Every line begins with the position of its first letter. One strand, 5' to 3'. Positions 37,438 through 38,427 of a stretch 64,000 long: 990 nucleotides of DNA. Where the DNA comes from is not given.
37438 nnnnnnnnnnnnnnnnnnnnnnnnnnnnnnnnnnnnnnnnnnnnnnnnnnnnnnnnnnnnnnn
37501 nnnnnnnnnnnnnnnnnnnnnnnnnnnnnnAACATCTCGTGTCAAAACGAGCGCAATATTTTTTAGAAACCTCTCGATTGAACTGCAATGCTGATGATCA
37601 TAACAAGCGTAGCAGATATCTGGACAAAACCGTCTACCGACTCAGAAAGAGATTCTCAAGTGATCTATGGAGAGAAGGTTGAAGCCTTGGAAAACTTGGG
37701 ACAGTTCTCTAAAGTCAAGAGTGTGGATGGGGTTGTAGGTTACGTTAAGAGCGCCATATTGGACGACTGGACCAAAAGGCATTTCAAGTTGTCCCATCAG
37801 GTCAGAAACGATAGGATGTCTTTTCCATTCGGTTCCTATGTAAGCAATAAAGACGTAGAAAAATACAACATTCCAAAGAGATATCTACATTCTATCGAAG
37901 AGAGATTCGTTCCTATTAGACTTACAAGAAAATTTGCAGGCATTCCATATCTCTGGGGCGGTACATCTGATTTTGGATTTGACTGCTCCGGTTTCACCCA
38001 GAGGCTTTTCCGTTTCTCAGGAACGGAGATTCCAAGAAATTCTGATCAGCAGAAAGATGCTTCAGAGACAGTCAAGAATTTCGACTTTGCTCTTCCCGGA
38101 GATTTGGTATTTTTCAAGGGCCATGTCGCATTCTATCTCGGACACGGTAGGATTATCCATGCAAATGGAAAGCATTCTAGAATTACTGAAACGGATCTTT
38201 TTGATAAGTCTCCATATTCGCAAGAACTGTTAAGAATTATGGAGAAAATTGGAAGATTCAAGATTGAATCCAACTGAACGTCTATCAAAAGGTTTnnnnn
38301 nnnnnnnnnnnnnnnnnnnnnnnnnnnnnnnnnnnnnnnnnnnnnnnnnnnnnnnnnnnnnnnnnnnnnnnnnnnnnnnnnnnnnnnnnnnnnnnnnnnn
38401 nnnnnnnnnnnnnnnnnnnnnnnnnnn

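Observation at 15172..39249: Contiguous ~24-kb island for scavenging and catabolism of bacterial peptidoglycan in an archaeal-looking genome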

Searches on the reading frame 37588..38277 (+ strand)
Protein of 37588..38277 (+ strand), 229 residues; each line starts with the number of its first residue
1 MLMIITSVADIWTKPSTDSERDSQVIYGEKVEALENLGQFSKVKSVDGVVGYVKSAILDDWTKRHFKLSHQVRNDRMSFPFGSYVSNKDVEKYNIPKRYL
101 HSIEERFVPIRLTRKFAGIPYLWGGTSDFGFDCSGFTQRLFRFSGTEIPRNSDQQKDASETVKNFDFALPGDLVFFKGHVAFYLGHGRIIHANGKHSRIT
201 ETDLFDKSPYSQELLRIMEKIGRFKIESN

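Call 4: search_protein_families(library=pfam, proteins=[window:37588-38277:+], max_evalue=0.001)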
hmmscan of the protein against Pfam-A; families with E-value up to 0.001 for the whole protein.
window:37588-38277:+ (229 aa): 3 families
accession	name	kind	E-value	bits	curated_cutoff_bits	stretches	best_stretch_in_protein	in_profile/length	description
PF00877.26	NLPC_P60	-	1.8e-22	79.7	23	1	118-212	1-98/105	NlpC/P60 family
PF18348.7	SH3_16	-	1.1e-08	35.1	25.8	1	13-56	3-47/49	Bacterial dipeptidyl-peptidase Sh3 domain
PF08239.17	SH3_3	-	2.7e-07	31.1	27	1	13-56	7-51/54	Bacterial SH3 domain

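Call 6: search_protein_families(library=ncbifam, proteins=[window:37588-38277:+], max_evalue=0.001)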
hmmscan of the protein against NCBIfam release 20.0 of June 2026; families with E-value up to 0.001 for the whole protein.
window:37588-38277:+ (229 aa): 8 families
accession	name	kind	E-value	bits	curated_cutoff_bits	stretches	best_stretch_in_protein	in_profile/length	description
NF010495.0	PRK13914.1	equivalog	3.3e-13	49.4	647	1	113-193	373-457/481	invasion associated endopeptidase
NF038345.1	wall_hydro_RipC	exception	7.6e-12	45.3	425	1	117-193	262-340/362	peptidoglycan hydrolase RipC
NF008096.1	PRK10838.1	equivalog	1.1e-11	44.9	186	1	116-196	78-163/189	bifunctional murein DD-endopeptidase/murein LD-carboxypeptidase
NF033742.1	NlpC_p60_RipB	exception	1.4e-11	44.5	335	1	125-204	109-191/206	NlpC/P60 family peptidoglycan endopeptidase RipB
NF040678.1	EntFM_CwpFM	equivalog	1.2e-09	37.7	720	1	111-199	317-410/430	enterotoxin EntFM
NF033743.1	NlpC_inact_RipD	exception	1.7e-08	34.2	215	1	126-210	88-175/181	NlpC/P60 family peptidoglycan-binding protein RipD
NF046048.1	NlpC_P60_DIP1281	equivalog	1.2e-07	30.9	517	1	127-192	494-562/587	DIP1281 family NlpC/P60 protein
NF033741.1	NlpC_p60_RipA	exception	1.5e-05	24.2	625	1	124-198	346-438/457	NlpC/P60 family peptidoglycan endopeptidase RipA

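Call 40: search_solved_structures(query=window:37588-38277:+, max_evalue=0.00001, show_alignments=1)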
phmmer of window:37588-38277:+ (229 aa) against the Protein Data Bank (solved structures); distinct sequences matched with E-value up to 0.00001: 26.
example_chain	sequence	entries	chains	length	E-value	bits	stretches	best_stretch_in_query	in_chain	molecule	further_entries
3h41_A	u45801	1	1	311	2.7e-16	63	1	113-194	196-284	NLP/P60 family protein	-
8er5_A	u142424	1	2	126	1.5e-15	60.5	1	114-199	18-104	NlpC/P60 domain-containing protein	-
3pvq_A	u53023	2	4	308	2e-14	56.9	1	111-195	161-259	Dipeptidyl-peptidase VI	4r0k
7cfl_A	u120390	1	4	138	1.3e-12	50.9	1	110-213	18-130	Putative cell wall hydrolase phosphatase-associated protein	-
8v3w_H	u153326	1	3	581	1.8e-12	50.5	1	108-199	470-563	Hub-Hydrolase (CD1368)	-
2hbw_A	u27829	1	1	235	5.9e-12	48.8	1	120-196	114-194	NLP/P60 protein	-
3npf_A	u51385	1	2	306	7.3e-12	48.5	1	113-195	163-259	putative dipeptidyl-peptidase VI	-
2k1g_A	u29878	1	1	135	7.9e-12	48.4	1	116-199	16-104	Lipoprotein spr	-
8xud_I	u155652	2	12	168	1.2e-11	47.8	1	116-199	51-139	Murein DD-endopeptidase MepS/Murein LD-carboxypeptidase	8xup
4xcm_A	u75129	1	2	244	2.9e-11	46.5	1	110-204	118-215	Cell wall-binding endopeptidase-related protein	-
7v6s_A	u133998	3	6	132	1.6e-10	44.1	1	116-198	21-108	Murein DD-endopeptidase MepS/Murein LD-carboxypeptidase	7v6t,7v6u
6b8c_A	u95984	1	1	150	3.6e-10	42.9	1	113-193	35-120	NLP/P60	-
2evr_A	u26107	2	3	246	6.1e-10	42.2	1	120-196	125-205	COG0791: Cell wall-associated hydrolases (invasion-associated proteins)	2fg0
8idc_E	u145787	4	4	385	1.2e-09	41.3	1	115-193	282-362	NlpC/P60 family protein | Probable endopeptidase MT2245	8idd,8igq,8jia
3pbi_A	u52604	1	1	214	1.2e-09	41.2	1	124-203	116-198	INVASION PROTEIN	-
4fdy_A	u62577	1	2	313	5.2e-09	39.1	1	113-192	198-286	Similar to lipoprotein, NLP/P60 family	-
6biq_A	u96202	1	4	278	3.5e-06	29.9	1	112-212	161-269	Clan CA, family C40, NlpC/P60 superfamily cysteine peptidase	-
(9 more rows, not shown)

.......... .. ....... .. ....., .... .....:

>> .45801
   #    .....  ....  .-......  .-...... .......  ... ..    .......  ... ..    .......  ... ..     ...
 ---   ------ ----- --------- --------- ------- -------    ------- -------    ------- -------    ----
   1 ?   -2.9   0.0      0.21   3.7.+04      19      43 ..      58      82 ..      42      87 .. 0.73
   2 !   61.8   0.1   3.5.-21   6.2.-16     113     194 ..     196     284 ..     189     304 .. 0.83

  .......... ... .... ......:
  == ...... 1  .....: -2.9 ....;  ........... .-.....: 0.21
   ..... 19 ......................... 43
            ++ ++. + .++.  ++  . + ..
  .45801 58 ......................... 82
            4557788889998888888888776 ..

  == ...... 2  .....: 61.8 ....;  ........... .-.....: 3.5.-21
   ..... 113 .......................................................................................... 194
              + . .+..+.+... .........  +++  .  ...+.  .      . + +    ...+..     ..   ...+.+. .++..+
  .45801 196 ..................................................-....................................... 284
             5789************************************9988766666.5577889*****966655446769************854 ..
